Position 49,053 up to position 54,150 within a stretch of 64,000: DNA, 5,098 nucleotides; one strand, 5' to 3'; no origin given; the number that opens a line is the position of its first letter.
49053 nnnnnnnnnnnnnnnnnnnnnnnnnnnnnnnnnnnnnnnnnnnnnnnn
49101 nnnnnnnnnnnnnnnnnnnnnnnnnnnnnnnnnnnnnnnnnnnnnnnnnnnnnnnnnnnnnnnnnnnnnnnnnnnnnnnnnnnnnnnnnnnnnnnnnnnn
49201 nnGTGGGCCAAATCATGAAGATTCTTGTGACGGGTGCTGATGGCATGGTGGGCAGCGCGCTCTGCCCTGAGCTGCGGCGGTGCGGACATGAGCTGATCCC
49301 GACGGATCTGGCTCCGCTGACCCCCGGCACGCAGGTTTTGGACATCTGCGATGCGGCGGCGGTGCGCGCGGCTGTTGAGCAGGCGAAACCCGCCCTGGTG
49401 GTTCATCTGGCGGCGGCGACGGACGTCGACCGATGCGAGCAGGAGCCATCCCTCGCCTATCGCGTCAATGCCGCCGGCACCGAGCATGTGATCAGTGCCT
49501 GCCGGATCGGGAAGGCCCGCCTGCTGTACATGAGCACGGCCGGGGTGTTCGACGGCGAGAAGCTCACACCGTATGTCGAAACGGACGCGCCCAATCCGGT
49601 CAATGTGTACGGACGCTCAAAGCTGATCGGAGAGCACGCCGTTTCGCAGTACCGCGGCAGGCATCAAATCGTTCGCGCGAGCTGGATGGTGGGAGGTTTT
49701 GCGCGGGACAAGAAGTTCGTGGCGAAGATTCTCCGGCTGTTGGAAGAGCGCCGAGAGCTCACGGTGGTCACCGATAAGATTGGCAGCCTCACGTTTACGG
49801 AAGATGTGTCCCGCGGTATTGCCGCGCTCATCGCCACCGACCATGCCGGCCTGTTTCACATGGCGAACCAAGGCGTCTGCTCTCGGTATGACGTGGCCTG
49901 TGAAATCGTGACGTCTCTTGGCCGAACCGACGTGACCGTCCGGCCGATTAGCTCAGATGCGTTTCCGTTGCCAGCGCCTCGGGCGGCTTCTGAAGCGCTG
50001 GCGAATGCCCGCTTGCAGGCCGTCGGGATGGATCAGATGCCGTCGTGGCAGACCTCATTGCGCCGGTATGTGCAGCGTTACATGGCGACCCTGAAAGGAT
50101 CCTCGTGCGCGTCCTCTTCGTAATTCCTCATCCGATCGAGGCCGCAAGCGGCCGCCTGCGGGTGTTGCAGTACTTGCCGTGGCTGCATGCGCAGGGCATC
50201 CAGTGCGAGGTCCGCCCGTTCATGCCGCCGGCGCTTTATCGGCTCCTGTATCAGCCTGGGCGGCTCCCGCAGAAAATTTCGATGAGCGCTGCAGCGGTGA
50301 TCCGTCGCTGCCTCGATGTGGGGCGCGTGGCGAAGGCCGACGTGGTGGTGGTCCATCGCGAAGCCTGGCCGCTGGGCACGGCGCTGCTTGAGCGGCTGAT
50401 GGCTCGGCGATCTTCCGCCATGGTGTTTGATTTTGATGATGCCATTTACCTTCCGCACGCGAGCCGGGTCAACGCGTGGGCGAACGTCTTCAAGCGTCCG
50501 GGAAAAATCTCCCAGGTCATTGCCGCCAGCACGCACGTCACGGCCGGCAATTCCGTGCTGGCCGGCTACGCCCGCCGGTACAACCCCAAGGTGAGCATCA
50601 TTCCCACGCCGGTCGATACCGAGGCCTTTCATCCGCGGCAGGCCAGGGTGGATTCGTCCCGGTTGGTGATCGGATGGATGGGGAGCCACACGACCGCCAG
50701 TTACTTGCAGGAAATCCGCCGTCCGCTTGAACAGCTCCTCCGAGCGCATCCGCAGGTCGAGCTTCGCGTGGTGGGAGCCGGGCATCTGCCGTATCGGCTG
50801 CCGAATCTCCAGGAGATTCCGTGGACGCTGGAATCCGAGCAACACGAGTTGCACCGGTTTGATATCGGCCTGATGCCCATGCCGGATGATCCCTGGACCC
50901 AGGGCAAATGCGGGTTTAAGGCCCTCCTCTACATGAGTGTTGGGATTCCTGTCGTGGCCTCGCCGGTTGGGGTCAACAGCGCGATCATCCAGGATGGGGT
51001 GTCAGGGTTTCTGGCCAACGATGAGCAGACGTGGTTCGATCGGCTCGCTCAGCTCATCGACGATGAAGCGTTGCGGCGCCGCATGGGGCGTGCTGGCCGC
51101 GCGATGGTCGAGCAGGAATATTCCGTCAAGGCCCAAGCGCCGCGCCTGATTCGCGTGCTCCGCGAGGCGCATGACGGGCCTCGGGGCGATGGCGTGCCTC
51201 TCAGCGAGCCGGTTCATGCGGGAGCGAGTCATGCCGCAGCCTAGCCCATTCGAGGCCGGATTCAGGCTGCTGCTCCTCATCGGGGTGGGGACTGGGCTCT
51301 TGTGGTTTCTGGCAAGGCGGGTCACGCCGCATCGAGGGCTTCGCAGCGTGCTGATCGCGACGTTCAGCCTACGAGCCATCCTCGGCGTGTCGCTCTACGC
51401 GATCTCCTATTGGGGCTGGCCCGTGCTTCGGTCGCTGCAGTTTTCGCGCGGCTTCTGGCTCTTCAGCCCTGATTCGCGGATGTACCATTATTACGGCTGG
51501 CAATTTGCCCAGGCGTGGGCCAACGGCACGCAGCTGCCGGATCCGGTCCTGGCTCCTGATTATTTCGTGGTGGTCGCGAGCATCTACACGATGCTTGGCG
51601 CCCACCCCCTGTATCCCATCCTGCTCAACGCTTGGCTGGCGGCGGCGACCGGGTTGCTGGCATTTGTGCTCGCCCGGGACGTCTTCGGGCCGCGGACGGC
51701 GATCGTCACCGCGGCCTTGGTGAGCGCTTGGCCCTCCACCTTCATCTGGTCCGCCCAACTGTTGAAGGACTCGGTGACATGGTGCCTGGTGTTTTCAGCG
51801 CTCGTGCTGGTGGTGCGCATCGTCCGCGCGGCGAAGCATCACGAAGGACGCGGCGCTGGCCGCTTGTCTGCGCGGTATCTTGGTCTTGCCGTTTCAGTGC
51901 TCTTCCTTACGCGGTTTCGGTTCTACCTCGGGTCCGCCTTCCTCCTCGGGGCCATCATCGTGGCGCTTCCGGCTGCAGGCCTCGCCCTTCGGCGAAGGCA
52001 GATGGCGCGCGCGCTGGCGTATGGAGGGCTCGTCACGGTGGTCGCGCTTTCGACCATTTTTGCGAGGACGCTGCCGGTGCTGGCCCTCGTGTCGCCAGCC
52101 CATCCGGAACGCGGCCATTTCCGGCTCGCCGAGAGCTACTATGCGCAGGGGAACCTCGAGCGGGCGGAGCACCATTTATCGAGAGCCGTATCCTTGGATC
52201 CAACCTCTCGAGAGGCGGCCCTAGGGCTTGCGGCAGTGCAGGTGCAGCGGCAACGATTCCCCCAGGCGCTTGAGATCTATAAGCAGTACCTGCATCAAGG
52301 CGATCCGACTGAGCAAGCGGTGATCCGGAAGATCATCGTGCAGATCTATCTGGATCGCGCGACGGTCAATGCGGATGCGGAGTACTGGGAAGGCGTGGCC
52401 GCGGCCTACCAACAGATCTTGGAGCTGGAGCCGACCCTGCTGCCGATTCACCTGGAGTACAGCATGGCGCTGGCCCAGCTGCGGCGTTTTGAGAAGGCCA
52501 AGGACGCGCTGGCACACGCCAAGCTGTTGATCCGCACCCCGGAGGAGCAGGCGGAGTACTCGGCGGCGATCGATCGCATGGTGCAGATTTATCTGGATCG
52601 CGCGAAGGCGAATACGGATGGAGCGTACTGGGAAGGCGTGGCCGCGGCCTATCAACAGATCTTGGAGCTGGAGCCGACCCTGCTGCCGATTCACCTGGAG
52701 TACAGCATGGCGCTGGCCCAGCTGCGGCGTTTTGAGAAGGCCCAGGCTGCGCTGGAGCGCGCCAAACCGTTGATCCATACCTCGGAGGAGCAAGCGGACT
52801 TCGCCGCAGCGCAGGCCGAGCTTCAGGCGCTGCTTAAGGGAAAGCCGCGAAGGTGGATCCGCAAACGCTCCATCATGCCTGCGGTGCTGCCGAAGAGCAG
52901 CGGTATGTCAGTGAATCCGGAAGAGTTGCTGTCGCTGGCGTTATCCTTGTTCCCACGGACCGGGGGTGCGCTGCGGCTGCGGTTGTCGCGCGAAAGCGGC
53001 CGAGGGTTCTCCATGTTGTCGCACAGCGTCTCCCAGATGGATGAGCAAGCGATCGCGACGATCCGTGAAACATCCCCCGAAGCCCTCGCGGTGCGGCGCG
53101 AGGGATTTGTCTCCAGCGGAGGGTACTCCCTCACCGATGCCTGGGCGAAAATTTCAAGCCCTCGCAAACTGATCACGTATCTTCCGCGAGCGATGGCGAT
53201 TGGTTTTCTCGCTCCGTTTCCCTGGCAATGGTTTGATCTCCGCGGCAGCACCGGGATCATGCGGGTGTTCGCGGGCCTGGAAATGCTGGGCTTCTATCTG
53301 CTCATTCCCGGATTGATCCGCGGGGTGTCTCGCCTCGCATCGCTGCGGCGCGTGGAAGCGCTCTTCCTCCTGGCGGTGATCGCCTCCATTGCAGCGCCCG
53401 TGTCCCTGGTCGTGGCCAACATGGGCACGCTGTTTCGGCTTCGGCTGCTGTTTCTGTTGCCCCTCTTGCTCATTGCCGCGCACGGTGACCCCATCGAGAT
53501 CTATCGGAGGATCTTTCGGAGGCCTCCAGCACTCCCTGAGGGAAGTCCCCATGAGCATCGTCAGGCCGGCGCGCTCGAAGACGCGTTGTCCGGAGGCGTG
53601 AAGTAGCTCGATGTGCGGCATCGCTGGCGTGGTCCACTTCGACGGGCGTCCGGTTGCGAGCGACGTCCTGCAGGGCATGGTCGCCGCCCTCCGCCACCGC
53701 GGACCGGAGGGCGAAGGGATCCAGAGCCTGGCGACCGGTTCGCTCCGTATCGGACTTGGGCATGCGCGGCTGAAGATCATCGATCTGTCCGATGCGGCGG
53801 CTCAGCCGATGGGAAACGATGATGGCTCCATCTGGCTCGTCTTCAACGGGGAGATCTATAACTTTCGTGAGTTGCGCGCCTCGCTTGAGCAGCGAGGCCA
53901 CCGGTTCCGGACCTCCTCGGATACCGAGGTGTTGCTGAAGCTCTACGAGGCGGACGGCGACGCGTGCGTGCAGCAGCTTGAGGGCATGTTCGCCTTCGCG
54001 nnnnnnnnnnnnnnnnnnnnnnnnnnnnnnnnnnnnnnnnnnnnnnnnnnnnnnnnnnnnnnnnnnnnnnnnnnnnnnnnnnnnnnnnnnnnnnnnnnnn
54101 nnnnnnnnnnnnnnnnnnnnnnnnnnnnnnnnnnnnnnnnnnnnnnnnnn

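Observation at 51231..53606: Membrane protein with a recently duplicated 243-bp (81-aa) TPR-like unit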

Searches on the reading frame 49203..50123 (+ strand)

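Call 5: search_protein_families(library=pfam, proteins=[window:49203-50123:+], max_evalue=0.01)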
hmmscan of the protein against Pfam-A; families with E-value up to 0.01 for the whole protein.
window:49203-50123:+ (306 aa): 8 families
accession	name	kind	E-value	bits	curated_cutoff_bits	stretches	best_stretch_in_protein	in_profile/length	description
PF04321.23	RmlD_sub_bind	-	1.9e-80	270.5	27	1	5-293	1-285/287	RmlD substrate binding domain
PF01370.27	Epimerase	-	1.2e-32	113.7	20.9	1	7-212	1-227/240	NAD dependent epimerase/dehydratase family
PF16363.11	GDP_Man_Dehyd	-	1.4e-21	77.8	27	1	8-159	1-176/332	GDP-mannose 4,6 dehydratase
PF02719.21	Polysacc_synt_2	-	1e-12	48.3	20.2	1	45-154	60-156/293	Polysaccharide biosynthesis protein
PF01073.25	3Beta_HSD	-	2.7e-12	46.8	22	1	8-149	1-159/280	3-beta hydroxysteroid dehydrogenase/isomerase family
PF07993.18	NAD_binding_4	-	3.6e-09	36.6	20.1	1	64-164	90-209/258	Male sterility protein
PF13460.12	NAD_binding_10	-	0.00034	21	27.2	1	11-163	1-147/184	NAD(P)H-binding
PF13676.11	TIR_2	-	0.0045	17.9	28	0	12-97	8-87/122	TIR domain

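Call 6: search_protein_families(library=ncbifam, proteins=[window:49203-50123:+], max_evalue=0.01)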
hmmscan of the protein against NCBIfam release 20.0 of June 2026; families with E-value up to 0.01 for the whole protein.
window:49203-50123:+ (306 aa): 25 families
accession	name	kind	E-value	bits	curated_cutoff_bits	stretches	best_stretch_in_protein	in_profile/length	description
TIGR01214.1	rmlD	equivalog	5.5e-79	265.2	224.05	1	6-292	1-284/285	dTDP-4-dehydrorhamnose reductase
NF007440.0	PRK09987.1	equivalog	1.2e-39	136.4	308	1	5-296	1-296/299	dTDP-4-dehydrorhamnose reductase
TIGR01179.1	galE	equivalog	3.1e-19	69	262.3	1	6-151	1-160/332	UDP-glucose 4-epimerase GalE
TIGR01181.1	dTDP_gluc_dehyt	equivalog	2.6e-15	56.3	365.1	1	46-243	57-265/321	dTDP-glucose 4,6-dehydratase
TIGR02197.1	heptose_epim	equivalog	4.2e-14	52.4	274.6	1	7-150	1-152/316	ADP-glyceromanno-heptose 6-epimerase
NF043036.1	ErythonDh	equivalog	1.3e-13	50.8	325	1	5-153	1-166/321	D-erythronate dehydrogenase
NF042423.1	oxyalk_red_Shew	equivalog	6.7e-12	45.1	580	1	3-152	7-161/331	2-alkyl-3-oxoalkanoate reductase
TIGR02622.1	CDP_4_6_dhtase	equivalog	1e-11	44.6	278.45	1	17-152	33-170/352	CDP-glucose 4,6-dehydratase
NF042422.1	oxyalk_red_OleD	equivalog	2e-11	43.9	580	1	5-117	1-115/329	2-alkyl-3-oxoalkanoate reductase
NF058621.1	DiazavRedAvaA7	equivalog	4e-11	43.1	400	1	5-130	1-131/304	3-diazoavenalumate denitrifying reductase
NF007956.0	PRK10675.1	subfamily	3.1e-10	39.7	394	1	5-148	1-161/338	UDP-glucose 4-epimerase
TIGR03466.1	HpnA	hypoth_equivalog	7.4e-09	34.9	367.65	1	5-152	1-157/327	hopanoid-associated sugar epimerase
NF007490.0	PRK10084.1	subfamily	8.5e-09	34.9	649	1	46-101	57-112/361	dTDP-glucose 4,6-dehydratase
TIGR04180.1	EDH_00030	hypoth_equivalog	1.8e-08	33.8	475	1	47-148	57-158/297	NAD-dependent 4,6-dehydratase LegB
TIGR01746.1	Thioester-redct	subfamily_domain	4.8e-08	32.6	213.35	1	66-154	92-184/371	thioester reductase domain-containing protein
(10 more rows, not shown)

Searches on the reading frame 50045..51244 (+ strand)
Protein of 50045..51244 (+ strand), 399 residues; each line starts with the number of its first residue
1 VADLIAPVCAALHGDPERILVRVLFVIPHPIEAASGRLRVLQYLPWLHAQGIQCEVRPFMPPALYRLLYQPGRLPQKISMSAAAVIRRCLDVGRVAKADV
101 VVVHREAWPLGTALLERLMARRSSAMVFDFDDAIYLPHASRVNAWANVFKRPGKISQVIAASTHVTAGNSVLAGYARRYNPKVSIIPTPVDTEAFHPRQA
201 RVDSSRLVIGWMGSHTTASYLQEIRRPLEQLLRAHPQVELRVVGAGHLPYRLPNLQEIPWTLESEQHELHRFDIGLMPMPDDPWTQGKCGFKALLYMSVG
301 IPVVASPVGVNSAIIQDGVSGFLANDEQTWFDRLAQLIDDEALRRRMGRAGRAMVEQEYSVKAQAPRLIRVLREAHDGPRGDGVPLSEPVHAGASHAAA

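Call 5: search_protein_families(library=pfam, proteins=[window:50045-51244:+], max_evalue=0.01)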
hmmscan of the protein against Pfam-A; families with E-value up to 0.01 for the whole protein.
window:50045-51244:+ (399 aa): 3 families
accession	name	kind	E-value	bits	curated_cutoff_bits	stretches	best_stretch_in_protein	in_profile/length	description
PF13692.12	Glyco_trans_1_4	-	2.1e-11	44.7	27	1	209-340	4-142/142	Glycosyl transferases group 1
PF00534.26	Glycos_transf_1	-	6.8e-10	39.2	26.4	1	229-353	38-171/172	Glycosyl transferases group 1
PF13524.12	Glyco_trans_1_2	-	4.7e-06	27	25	1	228-368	6-142/144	Glycosyl transferase-like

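Call 6: search_protein_families(library=ncbifam, proteins=[window:50045-51244:+], max_evalue=0.01)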
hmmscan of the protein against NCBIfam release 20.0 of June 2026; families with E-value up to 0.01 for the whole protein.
window:50045-51244:+ (399 aa): 14 families
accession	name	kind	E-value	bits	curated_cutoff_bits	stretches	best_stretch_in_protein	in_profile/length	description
NF038229.1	Glyco4_Geo_Pelo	equivalog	9.1e-14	51.2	400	1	297-374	258-335/338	GPMC system family 4 glycosyltransferase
TIGR03088.1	stp2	hypoth_equivalog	1.8e-10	40.4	409.05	1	296-368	292-366/374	TIGR03088 family PEP-CTERM/XrtA system glycosyltransferase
TIGR04063.1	stp3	hypoth_equivalog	4.9e-10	38.9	442.05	1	291-367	309-387/397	TIGR04063 family PEP-CTERM/XrtA system glycosyltransferase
NF041876.1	EPS_EpsE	equivalog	5.1e-10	39.1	400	1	297-366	316-387/389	exopolysaccharide biosynthesis GT4 family glycosyltransferase EpsE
TIGR03449.1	mycothiol_MshA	equivalog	1.7e-08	33.8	462.5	1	290-375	317-403/406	D-inositol-3-phosphate glycosyltransferase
TIGR03087.1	stp1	hypoth_equivalog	2e-08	33.9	316.65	1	292-372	314-394/397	TIGR03087 family PEP-CTERM/XrtA system glycosyltransferase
TIGR02149.1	glgA_Coryne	subfamily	2.2e-08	33.6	302.4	1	294-373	301-388/391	glycogen synthase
TIGR03999.1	thiol_BshA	equivalog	1.2e-06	27.7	273.7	1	289-366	285-364/375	N-acetyl-alpha-D-glucosaminyl L-malate synthase BshA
NF041010.1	glycosy_Agl16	equivalog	2.3e-05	23.5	575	0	297-355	274-332/352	glycosylation protein Agl16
TIGR04157.1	glyco_rSAM_CFB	subfamily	0.00038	19.6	400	1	227-364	248-398/406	TIGR04157 family glycosyltransferase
NF038298.1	EPS_HpsO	equivalog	0.00055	18.8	575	1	296-370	308-382/388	hormogonium polysaccharide biosynthesis glycosyltransferase HpsO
NF053787.1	GlcN_PG_synth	equivalog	0.0015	17.5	480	0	290-372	275-356/361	N-acetylglucosaminyl phosphatidylglycerol synthase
NF041139.1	TreT_Thcocales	equivalog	0.003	16.4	775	1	297-373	334-410/412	trehalose synthase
NF038295.1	EPS_HpsP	equivalog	0.0061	15.6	550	1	297-373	308-385/388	hormogonium polysaccharide biosynthesis glycosyltransferase HpsP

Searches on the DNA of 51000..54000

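Call 59: search_rna_families(source=window, start=51000, end=54000, threshold=evalue, max_evalue=1)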
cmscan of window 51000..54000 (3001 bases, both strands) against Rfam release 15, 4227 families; matches with E-value up to 1: 0.
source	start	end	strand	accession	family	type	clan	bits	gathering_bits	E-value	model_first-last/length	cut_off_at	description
